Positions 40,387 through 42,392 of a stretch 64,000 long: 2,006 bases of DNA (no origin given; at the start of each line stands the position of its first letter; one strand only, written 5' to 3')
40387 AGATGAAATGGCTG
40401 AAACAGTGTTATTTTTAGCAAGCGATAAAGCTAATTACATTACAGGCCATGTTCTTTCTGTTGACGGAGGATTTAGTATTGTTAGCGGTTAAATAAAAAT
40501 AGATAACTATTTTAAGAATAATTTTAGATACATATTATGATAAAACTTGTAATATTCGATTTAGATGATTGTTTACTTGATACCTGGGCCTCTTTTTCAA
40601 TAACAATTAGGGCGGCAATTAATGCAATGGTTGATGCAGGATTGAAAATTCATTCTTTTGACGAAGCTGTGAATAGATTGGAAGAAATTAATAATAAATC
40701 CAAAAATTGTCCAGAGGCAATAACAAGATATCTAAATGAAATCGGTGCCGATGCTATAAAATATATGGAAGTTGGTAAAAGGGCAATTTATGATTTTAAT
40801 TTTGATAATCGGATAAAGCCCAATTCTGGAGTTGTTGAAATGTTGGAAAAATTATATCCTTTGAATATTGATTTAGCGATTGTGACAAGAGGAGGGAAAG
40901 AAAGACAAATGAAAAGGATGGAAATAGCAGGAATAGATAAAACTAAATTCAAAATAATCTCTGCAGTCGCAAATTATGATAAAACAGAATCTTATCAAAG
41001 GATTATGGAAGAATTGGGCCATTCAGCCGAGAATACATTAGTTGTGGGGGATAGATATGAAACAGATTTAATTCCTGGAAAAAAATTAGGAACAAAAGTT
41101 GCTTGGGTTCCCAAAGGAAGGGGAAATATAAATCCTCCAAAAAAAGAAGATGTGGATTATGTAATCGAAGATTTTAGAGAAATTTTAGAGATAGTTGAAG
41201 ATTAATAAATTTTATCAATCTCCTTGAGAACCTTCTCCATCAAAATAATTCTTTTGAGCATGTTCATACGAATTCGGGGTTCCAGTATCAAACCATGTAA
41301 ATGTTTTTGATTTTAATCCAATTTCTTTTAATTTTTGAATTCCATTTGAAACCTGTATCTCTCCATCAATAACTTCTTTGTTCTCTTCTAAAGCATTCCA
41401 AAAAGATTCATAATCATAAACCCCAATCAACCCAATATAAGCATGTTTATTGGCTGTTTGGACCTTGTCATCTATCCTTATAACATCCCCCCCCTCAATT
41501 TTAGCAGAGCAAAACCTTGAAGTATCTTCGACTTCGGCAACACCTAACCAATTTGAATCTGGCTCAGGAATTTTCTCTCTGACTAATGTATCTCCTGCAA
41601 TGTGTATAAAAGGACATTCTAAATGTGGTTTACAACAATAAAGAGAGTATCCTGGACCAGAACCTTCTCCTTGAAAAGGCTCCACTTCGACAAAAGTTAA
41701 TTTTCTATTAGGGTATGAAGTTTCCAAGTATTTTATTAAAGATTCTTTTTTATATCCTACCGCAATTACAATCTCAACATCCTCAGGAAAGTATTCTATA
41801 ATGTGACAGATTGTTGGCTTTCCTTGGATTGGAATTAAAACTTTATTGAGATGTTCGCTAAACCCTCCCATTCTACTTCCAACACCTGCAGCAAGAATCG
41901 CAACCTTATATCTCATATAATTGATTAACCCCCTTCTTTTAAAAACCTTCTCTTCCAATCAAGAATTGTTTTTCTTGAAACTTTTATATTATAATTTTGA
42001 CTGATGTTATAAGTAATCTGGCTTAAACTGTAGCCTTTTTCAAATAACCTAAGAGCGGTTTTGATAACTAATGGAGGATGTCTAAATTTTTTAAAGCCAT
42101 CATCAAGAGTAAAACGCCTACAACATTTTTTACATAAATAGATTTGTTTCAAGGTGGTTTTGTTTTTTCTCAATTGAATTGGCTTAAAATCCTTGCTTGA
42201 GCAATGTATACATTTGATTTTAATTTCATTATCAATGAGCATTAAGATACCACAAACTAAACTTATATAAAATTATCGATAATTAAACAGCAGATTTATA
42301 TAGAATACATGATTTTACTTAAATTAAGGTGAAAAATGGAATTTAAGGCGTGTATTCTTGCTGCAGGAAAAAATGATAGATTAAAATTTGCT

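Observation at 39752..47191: Candidate non-canonical NDP-heptose biosynthesis cassette: split transketolase + GmhA + cupin + APH-type kinase fused to a nucleotidyltransferase + HAD phosphatase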

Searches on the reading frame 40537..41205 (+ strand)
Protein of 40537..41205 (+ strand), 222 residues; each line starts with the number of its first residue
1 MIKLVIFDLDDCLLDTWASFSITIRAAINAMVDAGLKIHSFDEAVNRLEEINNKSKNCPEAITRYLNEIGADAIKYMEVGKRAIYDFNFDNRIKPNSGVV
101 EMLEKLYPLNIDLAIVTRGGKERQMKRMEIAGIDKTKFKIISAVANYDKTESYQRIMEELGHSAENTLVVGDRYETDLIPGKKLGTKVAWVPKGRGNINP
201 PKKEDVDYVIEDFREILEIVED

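Call 3: search_protein_families(library=pfam, proteins=[window:40537-41205:+], max_evalue=0.01)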
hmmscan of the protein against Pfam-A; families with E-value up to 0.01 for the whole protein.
window:40537-41205:+ (222 aa): 5 families
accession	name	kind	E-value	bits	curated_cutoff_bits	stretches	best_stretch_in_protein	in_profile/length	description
PF13419.12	HAD_2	-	1.4e-20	74.6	23.8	1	5-191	1-178/178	Haloacid dehalogenase-like hydrolase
PF00702.32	Hydrolase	-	3.1e-14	54.2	26.4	1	2-185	1-191/191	haloacid dehalogenase-like hydrolase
PF13242.12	Hydrolase_like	-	3.9e-09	36.7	22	1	151-215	8-74/75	HAD-hyrolase-like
PF09419.16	PGP_phosphatase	-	0.00037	20.6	20.4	1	153-194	120-166/168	Mitochondrial PGP phosphatase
PF08282.18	Hydrolase_3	-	0.0045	17.2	20.9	0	145-173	184-212/255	haloacid dehalogenase-like hydrolase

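Call 4: search_protein_families(library=ncbifam, proteins=[window:40537-41205:+], max_evalue=0.01)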
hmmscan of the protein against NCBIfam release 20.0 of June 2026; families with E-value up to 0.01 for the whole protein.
window:40537-41205:+ (222 aa): 24 families
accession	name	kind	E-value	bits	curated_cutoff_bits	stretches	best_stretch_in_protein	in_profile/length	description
TIGR02253.1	CTE7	subfamily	8e-24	84.6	169.75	1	1-217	1-221/221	TIGR02253 family HAD-type hydrolase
NF009804.0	PRK13288.1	equivalog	1.7e-15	57.1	218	1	1-222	2-212/215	pyrophosphatase PpaX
TIGR02254.1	YjjG_YfnB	equivalog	1.2e-10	41.3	159.9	1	98-219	101-222/223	YjjG family noncanonical pyrimidine nucleotidase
NF009695.0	PRK13222.1-2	equivalog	5.3e-10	39.2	225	1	2-221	6-223/226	phosphoglycolate phosphatase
NF053830.1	RUBPPhHalo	equivalog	6.2e-09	35.8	330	1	4-220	4-234/234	ribulose-1,5-bisphosphate 5-phosphatase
TIGR01668.1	YqeG_hyp_ppase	hypoth_equivalog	1.3e-08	34.6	89.1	1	103-192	52-136/170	YqeG family HAD IIIA-type phosphatase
TIGR01662.1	HAD-SF-IIIA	subfamily_domain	1.2e-07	31.9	44.6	1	93-193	24-140/141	HAD-IIIA family hydrolase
NF052576.1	PymNtasePynAStpc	equivalog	4.1e-07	29.8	350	1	94-221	99-228/229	pyrimidine 5'-nucleotidase PynA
TIGR01549.1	HAD-SF-IA-v1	subfamily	7e-07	29.8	23.3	1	99-185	67-149/149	HAD-IA family hydrolase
NF006976.0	PRK09449.1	equivalog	1e-06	28.5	183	1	94-220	95-222/225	pyrimidine 5'-nucleotidase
TIGR01993.1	Pyr-5-nucltdase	equivalog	4.8e-06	26.5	142.9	1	4-188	2-180/183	pyrimidine 5'-nucleotidase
TIGR01460.1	HAD-SF-IIA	subfamily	3e-05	23.9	100.15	1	153-191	203-243/246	HAD-IIA family hydrolase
NF008610.0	PRK11587.1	equivalog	8.7e-05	22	282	1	93-216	82-203/219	sugar phosphatase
TIGR01509.1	HAD-SF-IA-v3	subfamily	0.00012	22.3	29.4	0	72-191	43-154/154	HAD-IA family hydrolase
TIGR01656.1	Histidinol-ppas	subfamily_domain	0.00024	21.1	84.15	0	154-191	109-146/149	histidinol-phosphate phosphatase domain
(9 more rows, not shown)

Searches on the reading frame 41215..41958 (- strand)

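Call 3: search_protein_families(library=pfam, proteins=[window:41215-41958:-], max_evalue=0.01)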
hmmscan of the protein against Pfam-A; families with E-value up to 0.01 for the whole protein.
window:41215-41958:- (247 aa): 3 families
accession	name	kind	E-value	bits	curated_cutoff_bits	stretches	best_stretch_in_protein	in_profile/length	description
PF12804.13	NTP_transf_3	-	2.7e-09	37.8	27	1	20-113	2-83/160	MobA-like NTP transferase domain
PF00483.29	NTP_transferase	-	1.9e-06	28.1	21.2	0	138-238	135-242/245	Nucleotidyl transferase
PF01128.25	IspD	-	0.0095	16.1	27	0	19-80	3-64/221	2-C-methyl-D-erythritol 4-phosphate cytidylyltransferase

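Call 4: search_protein_families(library=ncbifam, proteins=[window:41215-41958:-], max_evalue=0.01)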
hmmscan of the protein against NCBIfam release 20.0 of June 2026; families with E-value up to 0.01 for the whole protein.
window:41215-41958:- (247 aa): 32 families (the best 25 are shown)
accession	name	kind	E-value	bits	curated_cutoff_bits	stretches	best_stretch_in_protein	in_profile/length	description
TIGR03992.1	Arch_glmU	subfamily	1.6e-20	73.3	292.1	1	19-238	3-227/393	bifunctional sugar-1-phosphate nucleotidylyltransferase/acetyltransferase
TIGR01208.1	rmlA_long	equivalog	2.8e-13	49.5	320.25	1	19-234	2-230/353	glucose-1-phosphate thymidylyltransferase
NF041313.1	UDPGP_AglF_Halo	equivalog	1.6e-12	47.4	400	1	20-130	4-112/234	UTP--glucose-1-phosphate uridylyltransferase AglF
NF041173.1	Sug_nt_acttase_Thmprot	equivalog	3.5e-08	32.8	600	1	18-240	2-229/405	bifunctional sugar-1-phosphate nucleotidylyltransferase/acetyltransferase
NF049965.1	GlMnHpPGnyltfHddC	equivalog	1.1e-07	31.7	300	1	19-158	3-144/221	D-glycero-D-manno-heptose 1-phosphate guanosyltransferase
TIGR01099.1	galU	equivalog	2.4e-07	30.6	326.8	1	18-82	3-69/261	UTP--glucose-1-phosphate uridylyltransferase GalU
NF041135.1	IPPtranDIPPsyn_Thcocales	equivalog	7.1e-07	28.5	580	1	19-140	3-118/419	bifunctional L-myo-inositol-1-phosphate cytidylyltransferase/CDP-L-myo-inositol myo-inositolphosphotransferase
NF010939.0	PRK14359.1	equivalog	2.7e-06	26.3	592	1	16-99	2-83/430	bifunctional UDP-N-acetylglucosamine diphosphorylase/glucosamine-1-phosphate N-acetyltransferase GlmU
TIGR01173.1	glmU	equivalog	3.4e-06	26.2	366.85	1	18-91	2-70/452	bifunctional UDP-N-acetylglucosamine diphosphorylase/glucosamine-1-phosphate N-acetyltransferase GlmU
NF045761.1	NAMPUrTaseMurU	equivalog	9.7e-06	25.6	250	1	18-76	2-62/226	N-acetylmuramate alpha-1-phosphate uridylyltransferase MurU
NF045495.1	AdoCbiPCobY_Meth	equivalog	2e-05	24.2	250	1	20-124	4-104/195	adenosylcobinamide-phosphate guanylyltransferase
NF001186.0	PRK00155.2-3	equivalog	2.3e-05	24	253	1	16-80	4-68/224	2-C-methyl-D-erythritol 4-phosphate cytidylyltransferase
TIGR03310.1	matur_MocA_YgfJ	equivalog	2.5e-05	24.3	186.45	1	19-80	2-60/188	molybdenum cofactor cytidylyltransferase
TIGR02623.1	G1P_cyt_trans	equivalog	2.8e-05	23.7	300.25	1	18-78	2-64/255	glucose-1-phosphate cytidylyltransferase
NF010933.0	PRK14353.1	equivalog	3.7e-05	22.5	505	1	18-86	7-74/453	bifunctional UDP-N-acetylglucosamine diphosphorylase/glucosamine-1-phosphate N-acetyltransferase GlmU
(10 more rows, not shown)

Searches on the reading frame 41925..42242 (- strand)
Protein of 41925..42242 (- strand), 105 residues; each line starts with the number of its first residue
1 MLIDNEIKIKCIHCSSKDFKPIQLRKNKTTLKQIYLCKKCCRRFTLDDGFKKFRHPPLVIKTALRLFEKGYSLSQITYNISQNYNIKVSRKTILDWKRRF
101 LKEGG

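Call 3: search_protein_families(library=pfam, proteins=[window:41925-42242:-], max_evalue=0.01)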
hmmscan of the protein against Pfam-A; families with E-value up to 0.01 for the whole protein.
window:41925-42242:- (105 aa): 1 family
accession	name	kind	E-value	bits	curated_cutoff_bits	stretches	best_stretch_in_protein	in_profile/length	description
PF12251.13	SNAPC3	-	0.00042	20.5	23.8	1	5-51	142-188/199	snRNA-activating protein complex (SNAPc), subunit 3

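Call 4: search_protein_families(library=ncbifam, proteins=[window:41925-42242:-], max_evalue=0.01)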
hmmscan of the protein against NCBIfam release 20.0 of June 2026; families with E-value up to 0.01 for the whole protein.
window:41925-42242:- (105 aa): 4 families
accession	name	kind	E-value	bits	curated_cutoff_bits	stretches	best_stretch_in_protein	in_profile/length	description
NF033587.1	transpos_IS6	equivalog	9.4e-05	22.2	125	1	50-101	1-52/202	IS6 family transposase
NF047912.1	ECs_2282_CxxC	subfamily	0.0005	19.9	37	1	7-51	1-44/60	ECs_2282 family putative zinc-binding protein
NF033558.1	transpos_IS1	equivalog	0.0018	18.3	100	1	24-99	9-78/199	IS1 family transposase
NF050000.1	IS1_IS1595_Zn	domain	0.0095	16.5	28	0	11-46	1-33/34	IS1/IS1595 family N-terminal zinc-binding domain-containing protein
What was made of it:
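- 41925..42242 (-): Small Zn-ribbon/HTH-like protein, a putative regulator. Weak matches to IS1/IS6-type N-terminal Zn-finger/HTH models (call 4).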
